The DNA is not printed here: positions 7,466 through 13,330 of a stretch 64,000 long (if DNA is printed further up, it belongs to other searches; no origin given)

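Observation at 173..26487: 26-kb, 12-gene translationally coupled operon: non-canonical iterative PKS pair, tailoring enzymes and three unknown repeat proteins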

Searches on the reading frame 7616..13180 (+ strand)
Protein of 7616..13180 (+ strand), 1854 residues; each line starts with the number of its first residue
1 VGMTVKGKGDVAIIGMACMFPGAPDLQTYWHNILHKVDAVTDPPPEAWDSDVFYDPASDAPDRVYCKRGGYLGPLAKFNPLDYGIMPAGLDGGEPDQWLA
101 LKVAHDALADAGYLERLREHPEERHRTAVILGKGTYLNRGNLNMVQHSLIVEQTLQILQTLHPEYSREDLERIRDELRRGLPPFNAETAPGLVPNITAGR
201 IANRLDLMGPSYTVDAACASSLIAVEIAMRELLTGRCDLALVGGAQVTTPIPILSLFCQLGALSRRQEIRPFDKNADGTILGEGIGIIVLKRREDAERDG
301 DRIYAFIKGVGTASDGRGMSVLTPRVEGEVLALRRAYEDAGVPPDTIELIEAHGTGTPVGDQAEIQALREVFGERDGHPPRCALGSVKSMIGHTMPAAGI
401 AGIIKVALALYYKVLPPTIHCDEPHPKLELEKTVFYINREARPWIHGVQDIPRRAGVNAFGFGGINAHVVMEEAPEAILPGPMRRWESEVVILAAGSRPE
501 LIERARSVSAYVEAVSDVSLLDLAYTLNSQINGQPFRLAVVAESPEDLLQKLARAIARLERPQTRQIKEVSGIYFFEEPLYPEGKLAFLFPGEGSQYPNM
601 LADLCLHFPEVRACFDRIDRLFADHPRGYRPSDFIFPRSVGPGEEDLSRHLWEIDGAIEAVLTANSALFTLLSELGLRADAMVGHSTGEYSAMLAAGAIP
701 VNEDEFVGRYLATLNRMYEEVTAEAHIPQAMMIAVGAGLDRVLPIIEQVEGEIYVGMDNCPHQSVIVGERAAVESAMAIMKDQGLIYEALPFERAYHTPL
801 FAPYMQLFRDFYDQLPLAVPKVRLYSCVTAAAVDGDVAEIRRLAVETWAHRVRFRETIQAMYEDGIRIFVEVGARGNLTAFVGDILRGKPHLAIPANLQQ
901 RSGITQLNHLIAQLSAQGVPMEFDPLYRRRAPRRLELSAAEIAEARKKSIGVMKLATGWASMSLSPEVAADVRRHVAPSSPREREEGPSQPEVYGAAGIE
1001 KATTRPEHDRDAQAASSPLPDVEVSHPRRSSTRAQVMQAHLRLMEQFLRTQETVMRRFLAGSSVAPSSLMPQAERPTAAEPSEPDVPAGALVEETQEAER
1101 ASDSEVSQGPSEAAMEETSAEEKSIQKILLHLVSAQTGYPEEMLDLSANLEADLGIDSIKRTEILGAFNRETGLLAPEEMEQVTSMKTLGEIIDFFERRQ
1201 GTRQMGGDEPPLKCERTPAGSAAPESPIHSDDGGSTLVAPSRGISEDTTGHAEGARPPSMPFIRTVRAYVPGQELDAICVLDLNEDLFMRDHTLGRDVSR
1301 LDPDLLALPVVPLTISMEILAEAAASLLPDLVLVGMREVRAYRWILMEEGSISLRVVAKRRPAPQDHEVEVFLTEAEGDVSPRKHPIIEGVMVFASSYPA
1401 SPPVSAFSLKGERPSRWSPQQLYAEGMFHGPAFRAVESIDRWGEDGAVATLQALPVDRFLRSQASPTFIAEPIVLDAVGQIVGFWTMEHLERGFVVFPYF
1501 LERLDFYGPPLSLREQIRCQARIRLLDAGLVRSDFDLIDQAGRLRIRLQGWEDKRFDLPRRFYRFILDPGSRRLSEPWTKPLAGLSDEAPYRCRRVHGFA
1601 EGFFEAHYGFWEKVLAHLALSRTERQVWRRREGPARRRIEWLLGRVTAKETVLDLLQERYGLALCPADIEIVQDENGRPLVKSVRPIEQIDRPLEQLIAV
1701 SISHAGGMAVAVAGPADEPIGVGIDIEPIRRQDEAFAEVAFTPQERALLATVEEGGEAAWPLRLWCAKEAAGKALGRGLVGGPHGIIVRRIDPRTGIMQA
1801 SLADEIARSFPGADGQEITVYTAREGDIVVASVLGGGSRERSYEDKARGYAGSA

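Call 3: search_protein_families(library=pfam, proteins=[window:7616-13180:+], max_evalue=0.001)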
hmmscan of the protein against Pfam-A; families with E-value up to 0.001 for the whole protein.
window:7616-13180:+ (1854 aa): 9 families
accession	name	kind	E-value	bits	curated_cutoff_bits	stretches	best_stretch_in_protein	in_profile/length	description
PF00109.32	ketoacyl-synt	-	1.2e-56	192.6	20.8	1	10-296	3-252/252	Beta-ketoacyl synthase, N-terminal domain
PF02801.28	Ketoacyl-synt_C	-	6.2e-39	133.1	20.8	1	304-421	1-118/119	Beta-ketoacyl synthase, C-terminal domain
PF00698.26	Acyl_transf_1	-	7.2e-20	72.1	32.7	1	588-887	2-280/319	Acyl transferase domain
PF01648.25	ACPS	-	1.9e-18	67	25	1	1721-1792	1-80/111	4'-phosphopantetheinyl transferase superfamily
PF14765.12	PS-DH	-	6.6e-15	55.5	23.7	1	1420-1554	24-157/166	Polyketide synthase dehydratase N-terminal domain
PF16197.11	KAsynt_C_assoc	-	3e-10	40.9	33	1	424-537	1-107/111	Ketoacyl-synthetase C-terminal extension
PF00550.31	PP-binding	-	2.2e-07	31.5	20.8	1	1129-1194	3-65/67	Phosphopantetheine attachment site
PF22621.2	CurL-like_PKS_C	-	7e-07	29.6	27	1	490-552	2-64/64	CurL-like, PKS C-terminal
PF22336.2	RhiE-like_linker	-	2.6e-06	27.7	27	1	493-557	2-65/67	RhiE-like, KS-MAT linker domain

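Call 5: search_protein_families(library=ncbifam, proteins=[window:7616-13180:+], max_evalue=0.001)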
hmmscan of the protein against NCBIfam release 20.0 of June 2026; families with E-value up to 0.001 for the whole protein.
window:7616-13180:+ (1854 aa): 41 families (the best 25 are shown)
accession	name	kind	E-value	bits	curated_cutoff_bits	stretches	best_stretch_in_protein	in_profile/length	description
TIGR02813.1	omega_3_PfaA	subfamily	1.9e-211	704.9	1010.1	2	11-928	9-926/2582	polyketide-type polyunsaturated fatty acid synthase PfaA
NF045894.1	PKS_plus_SDR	equivalog_domain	2.9e-159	532.2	1740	2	186-937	141-865/1515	type I polyketide synthase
NF041183.1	Pks2_ls1_myc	equivalog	4.5e-115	385.3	2400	2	196-927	151-857/2086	sulfolipid-1 biosynthesis phthioceranic/hydroxyphthioceranic acid synthase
NF040607.1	mycolic_Pks13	equivalog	3.8e-108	362.7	2100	3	195-474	248-526/1680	polyketide synthase Pks13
TIGR03150.1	fabF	equivalog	4.1e-59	200.3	493.75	1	188-471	131-406/407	beta-ketoacyl-ACP synthase II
NF005589.0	PRK07314.1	subfamily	8.2e-56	189.5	387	1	189-472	135-410/413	beta-ketoacyl-ACP synthase II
NF004970.0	PRK06333.1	subfamily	1.1e-54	185.9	525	1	171-472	129-420/424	beta-ketoacyl-ACP synthase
NF053555.1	prodigi_MBC_PigJ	equivalog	1e-47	162.9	900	1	197-473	492-758/759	prodigiosin MBC biosynthesis protein PigJ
NF005490.0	PRK07103.1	equivalog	4.7e-44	151.1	445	1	198-473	149-412/414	polyketide beta-ketoacyl:acyl carrier protein synthase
NF058662.1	cispenta_AmcF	equivalog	8.8e-44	150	325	1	198-433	109-339/369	cispentacin biosynthesis acyltransferase subunit AmcF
NF005076.0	PRK06501.1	equivalog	1.4e-41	142.7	629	1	198-475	155-424/425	beta-ketoacyl-ACP synthase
NF006618.0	PRK09185.1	subfamily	1.7e-41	142.6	407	1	198-473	141-392/394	beta-ketoacyl-ACP synthase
NF006434.0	PRK08722.1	equivalog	1.2e-40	139.6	759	1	189-471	135-411/414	beta-ketoacyl-ACP synthase II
NF006274.0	PRK08439.1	equivalog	1.8e-40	139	621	1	193-472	137-404/406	beta-ketoacyl-ACP synthase II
NF004618.0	PRK05952.1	equivalog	2.6e-38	131.9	455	1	193-473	122-382/384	beta-ketoacyl-ACP synthase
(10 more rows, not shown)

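Call 14: search_solved_structures(query=window:7616-13180:+, max_evalue=1e-10)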
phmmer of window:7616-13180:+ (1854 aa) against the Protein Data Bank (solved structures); distinct sequences matched with E-value up to 1e-10: 177 (the best 60 are shown).
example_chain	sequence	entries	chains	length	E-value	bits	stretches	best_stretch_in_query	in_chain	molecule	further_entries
7zma_A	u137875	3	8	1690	2.7e-155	521.8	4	194-554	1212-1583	Putative polyketide synthase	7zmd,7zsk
4mz0_A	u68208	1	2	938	1.4e-105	356.9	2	189-879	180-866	CurL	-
5erf_A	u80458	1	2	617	7.2e-96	324.8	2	194-558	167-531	Polyketide synthase PksL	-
5eny_A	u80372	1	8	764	2.5e-95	323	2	194-558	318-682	Polyketide synthase PksL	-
5e5n_A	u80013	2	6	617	1.7e-94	320.2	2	194-558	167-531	Polyketide synthase PksL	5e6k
9d2y_A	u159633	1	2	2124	3.9e-94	319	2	190-929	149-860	Multifunctional mycocerosic acid synthase membrane-associated MAS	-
9d2z_A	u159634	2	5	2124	9e-94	317.8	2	190-929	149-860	Mycocerosic acid synthase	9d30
7s6b_A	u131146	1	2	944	2.2e-90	306.6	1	191-935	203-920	Polyketide synthase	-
7s6c_A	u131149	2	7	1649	3.3e-89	302.7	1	191-935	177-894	6-deoxyerythronolide-B synthase EryA2, modules 3 and 4, Lsd14 Polyketide synthase fusion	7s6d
11sz_A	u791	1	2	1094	3.8e-88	299.1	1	194-924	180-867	6-deoxyerythronolide-B synthase, Erythronolide synthase EryA2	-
5bp1_A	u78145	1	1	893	8.5e-87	294.7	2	195-928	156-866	Mycocerosic acid synthase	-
4na1_A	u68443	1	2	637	3e-85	289.6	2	177-556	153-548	Polyketide synthase PksJ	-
2hg4_A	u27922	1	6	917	2.9e-84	286.3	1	190-935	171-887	6-Deoxyerythronolide B Synthase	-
4na2_A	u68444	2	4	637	1e-83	284.5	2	177-556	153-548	Polyketide synthase PksJ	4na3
8xjy_A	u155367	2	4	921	3e-83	282.9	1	198-937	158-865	Polyketide synthase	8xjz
7uk4_A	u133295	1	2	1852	4.8e-68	232.5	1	190-481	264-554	Polyketide synthase PKS13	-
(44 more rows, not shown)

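Call 21: find_related_loci(query=window:7616-13180:+, collection=genome_contigs, flank=10000)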
Query window:7616-13180:+ (1854 aa) in genome_contigs; peptide patterns used: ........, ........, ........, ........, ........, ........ (x = any residue, [..] = any of these).
68 stretches matched a pattern; 36 encode a relative of the query (tblastn E <= 1e-3); 35 distinct loci.
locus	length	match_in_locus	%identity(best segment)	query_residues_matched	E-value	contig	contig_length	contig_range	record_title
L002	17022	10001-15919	58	9-1838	0e+0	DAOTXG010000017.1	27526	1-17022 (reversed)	MAG TPA_asm: Anaerolineales bacterium isolate H20_231 k125_2304952, whole genome shotgun sequence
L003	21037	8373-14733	52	5-1834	0e+0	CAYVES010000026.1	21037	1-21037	MAG TPA_asm: uncultured Dehalococcoidia bacterium isolate SRP214966_co5_396 genome assembly, contig: NODE_1975_length_21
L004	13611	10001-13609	71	9-1185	0e+0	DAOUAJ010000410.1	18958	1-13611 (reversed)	MAG TPA_asm: Anaerolineae bacterium isolate H63_643 k137_384084, whole genome shotgun sequence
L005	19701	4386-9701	47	10-1834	0e+0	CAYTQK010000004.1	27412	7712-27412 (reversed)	MAG TPA_asm: uncultured Desulfobacterales bacterium isolate SRP252850_co1_236 genome assembly, contig: NODE_3012_length_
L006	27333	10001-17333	48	10-1834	0e+0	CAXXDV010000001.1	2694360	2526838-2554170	MAG: Desulfosudaceae bacterium isolate 2fa5082e-9599-4a38-b238-f5dfa6a28bc4 genome assembly, contig: contig_1, whole gen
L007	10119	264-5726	65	10-1854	0e+0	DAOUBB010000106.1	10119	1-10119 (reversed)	MAG TPA_asm: Anaerolineae bacterium isolate H68_701 k101_221334, whole genome shotgun sequence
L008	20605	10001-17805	56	11-1834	0e+0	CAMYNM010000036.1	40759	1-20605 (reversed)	MAG: Thermoanaerobaculia bacterium isolate FO_M_Acidobacteriota_06 genome assembly, contig: scaffold_2323, whole genome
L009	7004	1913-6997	56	11-1585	0e+0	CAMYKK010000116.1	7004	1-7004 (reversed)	MAG: uncultured Gammaproteobacteria bacterium isolate FCS_M_Gamma_075 genome assembly, contig: scaffold_11542, whole gen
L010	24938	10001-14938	51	11-1832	0e+0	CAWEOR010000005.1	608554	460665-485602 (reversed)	MAG: uncultured Solirubrobacteraceae bacterium isolate MFD04463.bin.2.29 genome assembly, contig: contig_93796, whole ge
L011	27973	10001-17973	55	11-1838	0e+0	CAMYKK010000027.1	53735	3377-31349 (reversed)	MAG: uncultured Gammaproteobacteria bacterium isolate FCS_M_Gamma_075 genome assembly, contig: scaffold_552, whole genom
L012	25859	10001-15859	53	11-1832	0e+0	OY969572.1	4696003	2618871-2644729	MAG: uncultured Solirubrobacteraceae bacterium isolate MFD00731.bin.c.2 genome assembly, chromosome: 1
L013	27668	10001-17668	44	11-1831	0e+0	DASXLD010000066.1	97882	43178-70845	MAG TPA_asm: Caldimonas sp. isolate SMAG_U5293 k141_1676914, whole genome shotgun sequence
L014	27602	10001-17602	46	1-1795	0e+0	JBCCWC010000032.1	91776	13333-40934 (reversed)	MAG: Myxococcota bacterium isolate P01_E01_bin.52 k141_364460_length_91776_cov_18.0408, whole genome shotgun sequence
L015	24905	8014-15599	45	11-1792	0e+0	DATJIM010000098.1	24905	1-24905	MAG TPA_asm: Caldimonas sp. isolate SMAG_U15538 k141_4394327, whole genome shotgun sequence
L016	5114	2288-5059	43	15-943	0e+0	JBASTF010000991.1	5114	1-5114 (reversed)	MAG: Rubrivivax sp. isolate MFD03232_ilm_asm_bin90 k127_172387, whole genome shotgun sequence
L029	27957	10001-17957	38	10-1250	5e-169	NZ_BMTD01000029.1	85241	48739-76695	Streptomyces filipinensis strain JCM 4369 sequence029, whole genome shotgun sequence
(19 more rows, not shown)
